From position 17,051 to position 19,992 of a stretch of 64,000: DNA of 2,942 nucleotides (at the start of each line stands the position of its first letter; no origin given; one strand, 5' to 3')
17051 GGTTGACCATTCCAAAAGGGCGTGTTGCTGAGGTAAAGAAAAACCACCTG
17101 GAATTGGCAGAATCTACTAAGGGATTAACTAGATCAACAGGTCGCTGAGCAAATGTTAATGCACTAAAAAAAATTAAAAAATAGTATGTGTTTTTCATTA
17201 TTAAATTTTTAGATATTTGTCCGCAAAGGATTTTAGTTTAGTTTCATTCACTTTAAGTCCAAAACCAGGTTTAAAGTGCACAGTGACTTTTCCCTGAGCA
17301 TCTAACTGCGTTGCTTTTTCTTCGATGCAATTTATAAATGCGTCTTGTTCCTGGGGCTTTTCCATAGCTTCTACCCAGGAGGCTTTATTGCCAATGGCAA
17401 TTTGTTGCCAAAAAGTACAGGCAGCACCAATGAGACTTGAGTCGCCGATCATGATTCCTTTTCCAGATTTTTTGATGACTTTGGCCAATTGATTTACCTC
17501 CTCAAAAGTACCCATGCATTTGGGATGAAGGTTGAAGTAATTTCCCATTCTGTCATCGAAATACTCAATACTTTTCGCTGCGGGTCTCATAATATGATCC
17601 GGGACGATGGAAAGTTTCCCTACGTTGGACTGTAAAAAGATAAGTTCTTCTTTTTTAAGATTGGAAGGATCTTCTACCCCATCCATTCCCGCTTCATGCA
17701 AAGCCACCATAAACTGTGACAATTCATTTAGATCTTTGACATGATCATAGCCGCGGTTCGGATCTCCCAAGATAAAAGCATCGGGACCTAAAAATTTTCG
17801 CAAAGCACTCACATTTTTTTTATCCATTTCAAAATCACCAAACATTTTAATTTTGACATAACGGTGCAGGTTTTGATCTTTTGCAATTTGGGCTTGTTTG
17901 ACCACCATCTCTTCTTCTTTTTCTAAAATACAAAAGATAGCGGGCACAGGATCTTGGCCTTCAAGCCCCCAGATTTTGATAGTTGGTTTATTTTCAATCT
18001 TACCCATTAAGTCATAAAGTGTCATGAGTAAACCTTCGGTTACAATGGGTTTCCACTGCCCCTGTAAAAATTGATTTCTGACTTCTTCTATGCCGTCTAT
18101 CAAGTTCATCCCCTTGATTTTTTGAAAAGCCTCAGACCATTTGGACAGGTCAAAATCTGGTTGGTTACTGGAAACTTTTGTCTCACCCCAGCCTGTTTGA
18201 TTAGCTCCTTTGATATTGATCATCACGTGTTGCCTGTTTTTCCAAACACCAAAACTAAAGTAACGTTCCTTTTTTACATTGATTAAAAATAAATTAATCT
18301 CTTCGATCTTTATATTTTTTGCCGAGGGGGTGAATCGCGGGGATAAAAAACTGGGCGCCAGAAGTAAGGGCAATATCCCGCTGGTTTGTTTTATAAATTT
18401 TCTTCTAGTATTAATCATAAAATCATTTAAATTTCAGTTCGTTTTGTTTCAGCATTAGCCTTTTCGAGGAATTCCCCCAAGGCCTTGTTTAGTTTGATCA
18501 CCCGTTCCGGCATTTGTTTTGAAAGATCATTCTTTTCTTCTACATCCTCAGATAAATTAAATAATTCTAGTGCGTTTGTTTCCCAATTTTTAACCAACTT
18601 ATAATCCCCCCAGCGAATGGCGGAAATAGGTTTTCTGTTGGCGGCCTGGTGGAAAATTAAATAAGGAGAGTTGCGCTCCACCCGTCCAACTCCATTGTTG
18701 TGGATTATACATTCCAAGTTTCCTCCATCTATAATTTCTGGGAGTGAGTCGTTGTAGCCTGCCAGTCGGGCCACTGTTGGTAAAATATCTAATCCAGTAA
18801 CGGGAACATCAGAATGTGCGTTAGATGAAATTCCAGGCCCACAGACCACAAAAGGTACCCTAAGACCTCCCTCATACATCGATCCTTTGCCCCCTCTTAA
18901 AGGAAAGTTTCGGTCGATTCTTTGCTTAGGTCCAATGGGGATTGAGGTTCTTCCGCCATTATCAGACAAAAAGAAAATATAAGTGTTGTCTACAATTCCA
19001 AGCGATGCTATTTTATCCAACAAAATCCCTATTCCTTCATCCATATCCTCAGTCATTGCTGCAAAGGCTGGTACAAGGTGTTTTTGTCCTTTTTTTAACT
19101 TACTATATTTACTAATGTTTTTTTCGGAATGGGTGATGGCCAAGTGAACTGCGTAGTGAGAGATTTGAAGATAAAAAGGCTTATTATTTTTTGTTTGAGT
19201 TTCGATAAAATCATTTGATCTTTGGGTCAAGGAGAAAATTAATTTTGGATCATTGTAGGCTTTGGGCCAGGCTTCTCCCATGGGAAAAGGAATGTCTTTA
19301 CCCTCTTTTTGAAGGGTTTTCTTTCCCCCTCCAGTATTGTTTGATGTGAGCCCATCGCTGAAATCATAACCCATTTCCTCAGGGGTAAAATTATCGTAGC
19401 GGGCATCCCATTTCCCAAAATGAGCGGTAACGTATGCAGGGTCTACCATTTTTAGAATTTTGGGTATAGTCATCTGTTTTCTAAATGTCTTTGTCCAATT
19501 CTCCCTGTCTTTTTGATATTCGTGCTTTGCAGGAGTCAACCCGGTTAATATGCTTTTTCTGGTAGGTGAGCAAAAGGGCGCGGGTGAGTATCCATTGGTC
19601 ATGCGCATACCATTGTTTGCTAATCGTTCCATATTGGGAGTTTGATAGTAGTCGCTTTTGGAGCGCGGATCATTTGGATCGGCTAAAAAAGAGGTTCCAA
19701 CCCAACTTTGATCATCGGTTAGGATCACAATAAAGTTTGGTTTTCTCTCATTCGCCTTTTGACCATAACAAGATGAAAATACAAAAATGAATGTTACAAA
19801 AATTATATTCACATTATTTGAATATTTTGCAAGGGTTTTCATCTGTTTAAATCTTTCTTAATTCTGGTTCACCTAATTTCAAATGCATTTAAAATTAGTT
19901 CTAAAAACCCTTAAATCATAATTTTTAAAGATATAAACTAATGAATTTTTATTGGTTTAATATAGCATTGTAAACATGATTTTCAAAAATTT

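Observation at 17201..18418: Twin-arginine-exported enolase-superfamily enzyme embedded in the glycan operon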

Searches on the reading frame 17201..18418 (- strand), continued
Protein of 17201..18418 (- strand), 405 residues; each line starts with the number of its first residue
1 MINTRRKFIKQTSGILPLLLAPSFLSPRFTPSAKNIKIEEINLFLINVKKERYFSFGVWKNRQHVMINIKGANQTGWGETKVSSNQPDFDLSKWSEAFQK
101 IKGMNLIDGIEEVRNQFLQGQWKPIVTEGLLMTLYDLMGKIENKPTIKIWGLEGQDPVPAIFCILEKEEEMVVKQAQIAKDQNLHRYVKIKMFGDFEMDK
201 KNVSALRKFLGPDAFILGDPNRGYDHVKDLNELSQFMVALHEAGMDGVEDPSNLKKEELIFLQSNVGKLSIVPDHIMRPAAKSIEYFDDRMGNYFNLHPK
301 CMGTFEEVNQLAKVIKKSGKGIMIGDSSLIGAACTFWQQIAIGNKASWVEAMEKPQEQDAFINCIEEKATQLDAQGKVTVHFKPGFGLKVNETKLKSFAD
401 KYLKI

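Call 72: find_encoding_contigs(protein=P0333, flank=10000, max_places=1)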
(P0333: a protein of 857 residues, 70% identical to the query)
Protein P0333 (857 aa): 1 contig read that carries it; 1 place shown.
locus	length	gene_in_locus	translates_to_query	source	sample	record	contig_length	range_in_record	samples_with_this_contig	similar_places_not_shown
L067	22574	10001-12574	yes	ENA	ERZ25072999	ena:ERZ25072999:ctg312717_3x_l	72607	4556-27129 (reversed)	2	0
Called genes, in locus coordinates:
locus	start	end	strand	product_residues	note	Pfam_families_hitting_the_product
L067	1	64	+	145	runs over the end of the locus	-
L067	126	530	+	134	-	-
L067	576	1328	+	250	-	PF00657:Lipase_GDSL, PF13472:Lipase_GDSL_2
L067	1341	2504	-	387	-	PF13377:Peripla_BP_3, PF12833:HTH_18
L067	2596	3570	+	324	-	PF00389:2-Hacid_dh, PF02826:2-Hacid_dh_C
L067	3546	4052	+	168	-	PF13238:AAA_18, PF13671:AAA_33 (weak), PF01202:SKI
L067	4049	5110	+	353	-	PF02615:Ldh_2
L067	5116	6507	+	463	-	PF02614:UxaC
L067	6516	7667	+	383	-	PF00034:Cytochrom_C, PF13442:Cytochrome_CBB3 (weak)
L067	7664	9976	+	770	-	PF08450:SGL (faint), PF23500:DUF7133, PF06439:3keto-disac_hyd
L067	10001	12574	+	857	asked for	PF00884:Sulfatase, PF01663:Phosphodiest, PF16347:SGSH_C, PF13378:MR_MLE_C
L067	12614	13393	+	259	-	PF00106:adh_short, PF01370:Epimerase, PF08659:KR, PF16363:GDP_Man_Dehyd (faint), PF13561:adh_short_C2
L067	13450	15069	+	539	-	PF01566:Nramp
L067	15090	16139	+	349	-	PF01408:GFO_IDH_MocA, PF22725:GFO_IDH_MocA_C3, PF02894:GFO_IDH_MocA_C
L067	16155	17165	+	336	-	PF03935:SKN1_KRE6_Sbg1 (weak)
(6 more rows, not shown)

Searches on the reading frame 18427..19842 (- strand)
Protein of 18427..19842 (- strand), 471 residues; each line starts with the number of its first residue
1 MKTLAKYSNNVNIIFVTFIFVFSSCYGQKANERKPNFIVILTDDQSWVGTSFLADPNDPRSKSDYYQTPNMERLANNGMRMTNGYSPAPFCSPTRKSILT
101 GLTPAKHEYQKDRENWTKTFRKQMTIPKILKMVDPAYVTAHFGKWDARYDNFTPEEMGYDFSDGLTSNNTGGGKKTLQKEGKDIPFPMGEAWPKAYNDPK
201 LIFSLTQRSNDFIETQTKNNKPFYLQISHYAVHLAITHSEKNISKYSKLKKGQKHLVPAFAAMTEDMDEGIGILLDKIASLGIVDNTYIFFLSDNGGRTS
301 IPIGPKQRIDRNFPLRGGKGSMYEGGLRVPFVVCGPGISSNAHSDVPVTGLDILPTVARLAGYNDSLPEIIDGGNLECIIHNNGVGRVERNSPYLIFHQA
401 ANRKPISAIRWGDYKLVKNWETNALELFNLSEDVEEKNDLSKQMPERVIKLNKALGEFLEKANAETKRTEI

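Call 10: search_protein_families(library=pfam, proteins=[window:18427-19842:-], max_evalue=0.00001)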
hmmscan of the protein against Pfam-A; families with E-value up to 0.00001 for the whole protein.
window:18427-19842:- (471 aa): 2 families
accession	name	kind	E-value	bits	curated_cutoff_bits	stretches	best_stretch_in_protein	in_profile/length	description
PF00884.28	Sulfatase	-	4.3e-40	138.3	25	1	35-363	1-301/301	Sulfatase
PF16347.10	SGSH_C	-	1.2e-09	38.9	29.3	1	319-455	8-144/154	N-sulphoglucosamine sulphohydrolase, C-terminal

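Call 46: search_solved_structures(query=window:18427-19842:-, max_evalue=1e-20)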
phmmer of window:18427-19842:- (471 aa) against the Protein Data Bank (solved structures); distinct sequences matched with E-value up to 1e-20: 25.
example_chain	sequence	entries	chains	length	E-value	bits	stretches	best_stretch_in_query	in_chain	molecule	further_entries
9fo1_A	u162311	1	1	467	3.4e-67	230.6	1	33-455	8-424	k-carrageenan sulfatase S1_16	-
7oza_AAA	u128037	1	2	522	8.7e-52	179.8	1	176-466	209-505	Putative secreted sulfatase ydeN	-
6uss_A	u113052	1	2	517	3.1e-50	174.7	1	134-464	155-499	Sulfatase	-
7oz9_AAA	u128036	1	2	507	2.4e-47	165.2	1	29-464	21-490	N-acetylgalactosamine-6-sulfatase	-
9s8f_A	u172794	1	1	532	5.3e-47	164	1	109-464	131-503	Sulfatase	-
6ust_A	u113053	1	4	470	7.1e-44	153.7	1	257-455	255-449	N-acetylgalactosamine 6-sulfate sulfatase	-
7stt_A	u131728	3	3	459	2e-41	145.6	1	258-466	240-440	N-acetylgalactosamine-6-sulfatase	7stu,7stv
6prm_A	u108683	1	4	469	2.1e-40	142.3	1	33-458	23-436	exo-4S-kappa carrageenan S1 sulfatase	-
6psm_A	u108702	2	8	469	7.3e-39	137.2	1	33-458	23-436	exo-4S-kappa carrageenan S1 sulfatase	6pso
6bia_A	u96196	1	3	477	2.4e-36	128.9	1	29-444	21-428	Sulfatase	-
9hh3_A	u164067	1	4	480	4.9e-35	124.6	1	30-451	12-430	Sulfatase, family S1-19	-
9hh2_A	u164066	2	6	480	1.6e-33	119.6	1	30-451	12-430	Sulfatase, family S1-19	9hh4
6b0j_A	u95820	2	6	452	2.9e-33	118.7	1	33-444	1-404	Iota-carrageenan sulfatase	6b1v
6b0k_A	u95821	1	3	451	3e-33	118.7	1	33-444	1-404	Iota-carrageenan sulfatase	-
3ed4_A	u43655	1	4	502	1.3e-32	116.6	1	30-446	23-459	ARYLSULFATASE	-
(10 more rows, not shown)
